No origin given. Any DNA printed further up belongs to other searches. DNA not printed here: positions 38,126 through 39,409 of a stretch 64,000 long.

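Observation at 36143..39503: WYL-regulated HIRAN / vWA / PUA-like::SpoT-type-HD cassette: candidate undescribed conflict (defence or anti-defence) system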

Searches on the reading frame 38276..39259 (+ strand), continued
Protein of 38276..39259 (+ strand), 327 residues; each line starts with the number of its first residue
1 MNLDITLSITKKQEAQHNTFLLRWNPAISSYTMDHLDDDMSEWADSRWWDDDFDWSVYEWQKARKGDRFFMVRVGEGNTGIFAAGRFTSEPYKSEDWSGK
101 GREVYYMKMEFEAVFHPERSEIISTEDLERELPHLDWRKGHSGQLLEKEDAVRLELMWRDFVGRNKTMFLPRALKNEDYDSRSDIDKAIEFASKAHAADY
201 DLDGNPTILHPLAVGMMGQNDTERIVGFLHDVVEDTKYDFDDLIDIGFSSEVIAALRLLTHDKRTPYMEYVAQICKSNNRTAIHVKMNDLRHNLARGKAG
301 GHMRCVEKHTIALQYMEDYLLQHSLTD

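Call 46: fold_search(model_id=the predicted structure, library=pdb)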
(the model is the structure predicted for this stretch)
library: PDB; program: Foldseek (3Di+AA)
matches with E <= 10: 458; with E <= 0.001: 36
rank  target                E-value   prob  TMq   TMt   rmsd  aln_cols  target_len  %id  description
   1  7smg_A                7.9e-09  1.00  0.38  0.86   2.3       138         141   28  Crystal structure of a (p)ppApp hydrolase from Bacteroides caccae (released 2022-11-09)
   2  7smg_D                1.4e-08  1.00  0.38  0.84   2.3       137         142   28  Crystal structure of a (p)ppApp hydrolase from Bacteroides caccae (released 2022-11-09)
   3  7smg_C                1.7e-08  1.00  0.39  0.84   2.4       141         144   27  Crystal structure of a (p)ppApp hydrolase from Bacteroides caccae (released 2022-11-09)
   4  7smg_B                2.7e-08  1.00  0.38  0.83   2.5       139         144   27  Crystal structure of a (p)ppApp hydrolase from Bacteroides caccae (released 2022-11-09)
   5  9chy_B                2.0e-06  1.00  0.37  0.64   3.2       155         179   22  Crystal structure of the human MESH1 (D66K)-PAPS complex (released 2025-12-10)
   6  3nr1_A                2.3e-06  1.00  0.37  0.64   3.2       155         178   22  A metazoan ortholog of SpoT hydrolyzes ppGpp and plays a role in starvation responses (released 2010-09-08)
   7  5vxa_A                3.0e-06  1.00  0.34  0.59   5.0       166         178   20  Structure of the human Mesh1-NADPH complex (released 2018-05-23)
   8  3nqw_A                3.4e-06  1.00  0.33  0.57   7.2       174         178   18  A metazoan ortholog of SpoT hydrolyzes ppGpp and plays a role in starvation responses (released 2010-09-08)
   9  9chy_A                7.2e-06  1.00  0.37  0.64   3.1       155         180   22  Crystal structure of the human MESH1 (D66K)-PAPS complex (released 2025-12-10)
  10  7qpr_A                2.7e-05  1.00  0.36  0.18   9.1       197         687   22  Structure of full length SpoT (released 2023-01-18)
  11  7qpr_D                4.0e-05  1.00  0.36  0.18   7.4       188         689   22  Structure of full length SpoT (released 2023-01-18)
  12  7qpr_C                4.7e-05  1.00  0.38  0.19   7.3       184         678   21  Structure of full length SpoT (released 2023-01-18)
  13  24io_A                5.0e-05  1.00  0.29  0.28   4.2       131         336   26  Crystal structure of the RelSeq N-terminal domain from Streptococcus equisimilis in complex with pppGpp (released 2026-03-18)
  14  1vj7_B                5.9e-05  1.00  0.28  0.29   5.3       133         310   27  Crystal structure of the bifunctional catalytic fragment of RelSeq, the RelA/SpoT homolog from Streptococcus equisimil (released 2004-05-04)
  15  8acu_A                7.3e-05  1.00  0.35  0.33   5.5       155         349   26  Structure of Bacillus subtilis Rel in complex with DarB (released 2023-07-19)
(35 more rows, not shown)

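Call 49: search_protein_families(library=pfam, proteins=[L033:9125-10000:+], max_evalue=1)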
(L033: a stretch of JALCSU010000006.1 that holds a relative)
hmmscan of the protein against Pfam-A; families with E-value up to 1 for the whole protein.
L033:9125-10000:+ (292 aa): 0 families

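Call 50: search_solved_structures(query=A3, max_evalue=0.001, show_alignments=1)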
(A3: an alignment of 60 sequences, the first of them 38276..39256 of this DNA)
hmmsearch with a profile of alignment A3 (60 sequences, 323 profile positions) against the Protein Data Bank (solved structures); distinct sequences matched with E-value up to 0.001: 14.
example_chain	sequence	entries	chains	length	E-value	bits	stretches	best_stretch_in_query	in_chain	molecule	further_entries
7smg_A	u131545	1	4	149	9e-18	67.7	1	184-318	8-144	(p)ppApp hydrolase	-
7oiw_A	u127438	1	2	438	2.6e-11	46.5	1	179-294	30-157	GTP pyrophosphokinase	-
8acu_A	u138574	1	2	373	1.2e-09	41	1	184-272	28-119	GTP pyrophosphokinase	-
6yxa_A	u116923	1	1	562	2.4e-09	40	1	184-272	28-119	GTP pyrophosphokinase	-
5xnx_A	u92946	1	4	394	1.8e-08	37.1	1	181-252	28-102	Bifunctional (p)ppGpp synthase/hydrolase RelA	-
7qps_A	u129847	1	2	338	2e-08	37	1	179-294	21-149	ACT domain protein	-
1vj7_A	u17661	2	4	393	3.1e-08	36.4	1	181-294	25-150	Bifunctional RELA/SPOT | Bifunctional (p)ppGpp synthase/hydrolase RelA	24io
7qpr_A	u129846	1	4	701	5.9e-08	35.5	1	180-294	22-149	ACT domain protein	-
8fr8_I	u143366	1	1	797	6.6e-07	32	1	184-251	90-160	GTP pyrophosphokinase RelA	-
7qoe_A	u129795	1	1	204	6.2e-05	25.5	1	184-294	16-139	HDc domain-containing protein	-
3nr1_A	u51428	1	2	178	7.7e-05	25.2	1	186-293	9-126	HD domain-containing protein 3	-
9s6k_B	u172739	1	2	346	0.00011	24.8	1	175-259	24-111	GTP pyrophosphokinase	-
4yf1_A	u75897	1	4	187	0.00041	22.8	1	185-268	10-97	Lmo0812 protein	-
5vxa_A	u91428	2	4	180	0.00071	22.1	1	186-293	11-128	Guanosine-3',5'-bis(diphosphate) 3'-pyrophosphohydrolase MESH1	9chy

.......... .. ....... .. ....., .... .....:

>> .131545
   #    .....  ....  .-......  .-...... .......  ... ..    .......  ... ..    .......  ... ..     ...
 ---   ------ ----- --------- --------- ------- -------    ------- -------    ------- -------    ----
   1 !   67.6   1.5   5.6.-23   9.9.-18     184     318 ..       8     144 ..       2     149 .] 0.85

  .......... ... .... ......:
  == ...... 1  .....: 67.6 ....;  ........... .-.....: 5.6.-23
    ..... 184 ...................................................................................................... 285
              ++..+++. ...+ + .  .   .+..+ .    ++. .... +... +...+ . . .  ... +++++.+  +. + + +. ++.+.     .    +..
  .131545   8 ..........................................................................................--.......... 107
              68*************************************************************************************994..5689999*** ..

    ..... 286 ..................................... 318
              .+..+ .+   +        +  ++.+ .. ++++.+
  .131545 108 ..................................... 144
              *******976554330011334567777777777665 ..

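Call 68: search_protein_families(library=pfam, proteins=[L029:3491-4633:+, L029:5670-7724:+, L029:7728-8780:+, L029:11167-11709:-, L011:496-1254:+, L001:6281-7471:+, L004:9207-9407:+, L004:9473-11485:-], max_evalue=0.001)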
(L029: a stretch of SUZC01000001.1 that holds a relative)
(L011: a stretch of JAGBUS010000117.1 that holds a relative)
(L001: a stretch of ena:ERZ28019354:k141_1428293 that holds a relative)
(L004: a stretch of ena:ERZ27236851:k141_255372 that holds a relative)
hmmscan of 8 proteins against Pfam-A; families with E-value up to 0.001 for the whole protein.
L029:3491-4633:+ (380 aa): 3 families
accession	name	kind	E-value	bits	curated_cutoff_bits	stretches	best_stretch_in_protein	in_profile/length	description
PF13102.12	Phage_int_SAM_5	-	1.9e-14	54.2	22.3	1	99-196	2-92/98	Phage integrase SAM-like domain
PF00589.27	Phage_integrase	-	3.7e-14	53.3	27.1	1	213-360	5-169/172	Phage integrase family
PF17293.8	Arm-DNA-bind_5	-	1e-10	42.4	22.6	1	5-82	1-83/87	Arm DNA-binding domain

L029:5670-7724:+ (684 aa): 2 families
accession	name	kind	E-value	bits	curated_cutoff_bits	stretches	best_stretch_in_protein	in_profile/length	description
PF07728.20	AAA_5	-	9.9e-25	87.6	22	1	431-586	1-139/139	AAA domain (dynein-related subfamily)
PF20720.3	nSTAND3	-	1.5e-07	31.6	27.2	1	413-457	1-45/155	Novel STAND NTPase 3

L029:7728-8780:+ (350 aa): 1 family
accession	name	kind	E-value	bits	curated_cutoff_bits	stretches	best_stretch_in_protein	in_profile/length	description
PF10117.15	McrBC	-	3.5e-42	144.9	23.9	1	12-303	34-317/318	McrBC 5-methylcytosine restriction system component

L029:11167-11709:- (180 aa): 0 families

L011:496-1254:+ (252 aa): 1 family
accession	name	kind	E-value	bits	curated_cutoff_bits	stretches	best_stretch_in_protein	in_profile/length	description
PF03747.19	ADP_ribosyl_GH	-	5.3e-31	108.8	26.2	1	1-223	3-281/287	ADP-ribosylglycohydrolase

L001:6281-7471:+ (396 aa): 1 family
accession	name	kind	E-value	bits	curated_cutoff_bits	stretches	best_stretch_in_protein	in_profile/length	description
PF03747.19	ADP_ribosyl_GH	-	2.6e-57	195.1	26.2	1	13-333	1-286/287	ADP-ribosylglycohydrolase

L004:9207-9407:+ (66 aa): 0 families

L004:9473-11485:- (670 aa): 0 families

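Call 101: search_protein_families(library=padloc, proteins=[L033:13316-14152:+, L033:9125-10498:+], max_evalue=0.001)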
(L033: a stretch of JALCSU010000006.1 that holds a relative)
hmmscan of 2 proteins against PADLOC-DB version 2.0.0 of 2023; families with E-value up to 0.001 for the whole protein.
L033:13316-14152:+ (278 aa): 5 families
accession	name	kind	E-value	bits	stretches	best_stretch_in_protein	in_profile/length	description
PDLC04352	PDC-M03B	-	2.4e-14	51.5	1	179-273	134-227/250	-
PDLC04349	PDC-M03B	-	1.7e-11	42.2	1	179-274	130-229/232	-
PDLC04347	PDC-M03B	-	4e-10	37.7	1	180-264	129-215/245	-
PDLC04348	PDC-M03B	-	1.6e-06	26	1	180-266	131-219/248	-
PDLC04351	PDC-M03B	-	9.2e-06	23.4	1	174-253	126-209/255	-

L033:9125-10498:+ (457 aa): 0 families

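Call 105: search_dna_similar(query=window:38276-39259:+, collection=plasmids, mode=protein, max_rows=12)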
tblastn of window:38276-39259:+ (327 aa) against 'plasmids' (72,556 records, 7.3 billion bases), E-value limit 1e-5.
Records with a match: 283; places in all: 285; records where one place covers at least 80% of the query: 0.
Best place of each record, by identity: <60% 283.
By first word of the organism name: Rhizobium 120; Pseudomonas 60; Bacillus 55; Enterococcus 7; Sinorhizobium 5; Acinetobacter 5; Ensifer 3; Azotobacter 2; Phyllobacterium 2; Curtobacterium 2; and 21 more.
By predicted mobility (MOB-suite, as given by PLSDB): non-mobilizable 194; conjugative 81; mobilizable 8.
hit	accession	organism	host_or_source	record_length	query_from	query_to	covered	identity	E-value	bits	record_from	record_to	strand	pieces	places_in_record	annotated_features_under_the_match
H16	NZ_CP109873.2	Bacillus cereus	pepper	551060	156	293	42%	40.0%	3e-15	84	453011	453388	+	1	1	HD domain-containing protein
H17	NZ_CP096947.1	Pseudomonas aeruginosa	Homo sapiens,broncholveolr lvge fluid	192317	138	319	56%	29.2%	2e-7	60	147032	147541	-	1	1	GTP pyrophosphokinase | hypothetical protein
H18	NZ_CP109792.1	Leisingera thetidis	-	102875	184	318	41%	38.2%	7e-13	77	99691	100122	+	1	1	hypothetical protein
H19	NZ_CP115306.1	Bacillus cereus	microbe,Penaeus vannamei pond water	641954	185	327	44%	36.1%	3e-16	87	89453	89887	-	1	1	HD domain-containing protein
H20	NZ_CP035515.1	Haematobacter massiliensis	single cell,human skin swab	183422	184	318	41%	37.5%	4e-12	75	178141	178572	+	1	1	bifunctional (p)ppGpp synthetase/guanosine-3',5'-bis(diphosphate) ...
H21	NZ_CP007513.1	Bacillus bombysepticus str. Wang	separated from the corpses of silkworms ...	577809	185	316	40%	38.0%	4e-15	83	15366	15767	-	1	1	HD domain-containing protein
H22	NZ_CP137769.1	Bacillus cereus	Passiflora edulis Sims,Pure ...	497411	185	316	40%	37.2%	1e-14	82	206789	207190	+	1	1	HD domain-containing protein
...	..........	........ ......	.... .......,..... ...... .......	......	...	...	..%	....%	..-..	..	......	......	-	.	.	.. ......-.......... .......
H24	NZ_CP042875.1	Bacillus cereus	Triticum aestivum L,tissue sample,root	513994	185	318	41%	36.2%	1e-16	88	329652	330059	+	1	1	HD domain-containing protein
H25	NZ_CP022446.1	Bacillus cereus C1L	whole organism,rhizosphere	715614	185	318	41%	36.2%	1e-16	88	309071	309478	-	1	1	HD domain-containing protein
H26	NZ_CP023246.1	Bacillus cereus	bacteria,pure culture,air in Laboratory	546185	185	316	40%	36.8%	4e-16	87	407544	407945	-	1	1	HD domain-containing protein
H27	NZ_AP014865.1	Bacillus thuringiensis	-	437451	185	316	40%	36.8%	9e-16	86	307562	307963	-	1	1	HD domain-containing protein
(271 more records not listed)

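Call 112: search_protein_families(library=pfam, proteins=[L044:8991-9932:+], max_evalue=0.001)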
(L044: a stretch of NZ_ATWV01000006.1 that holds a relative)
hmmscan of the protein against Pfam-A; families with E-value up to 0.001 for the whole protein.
L044:8991-9932:+ (313 aa): 0 families
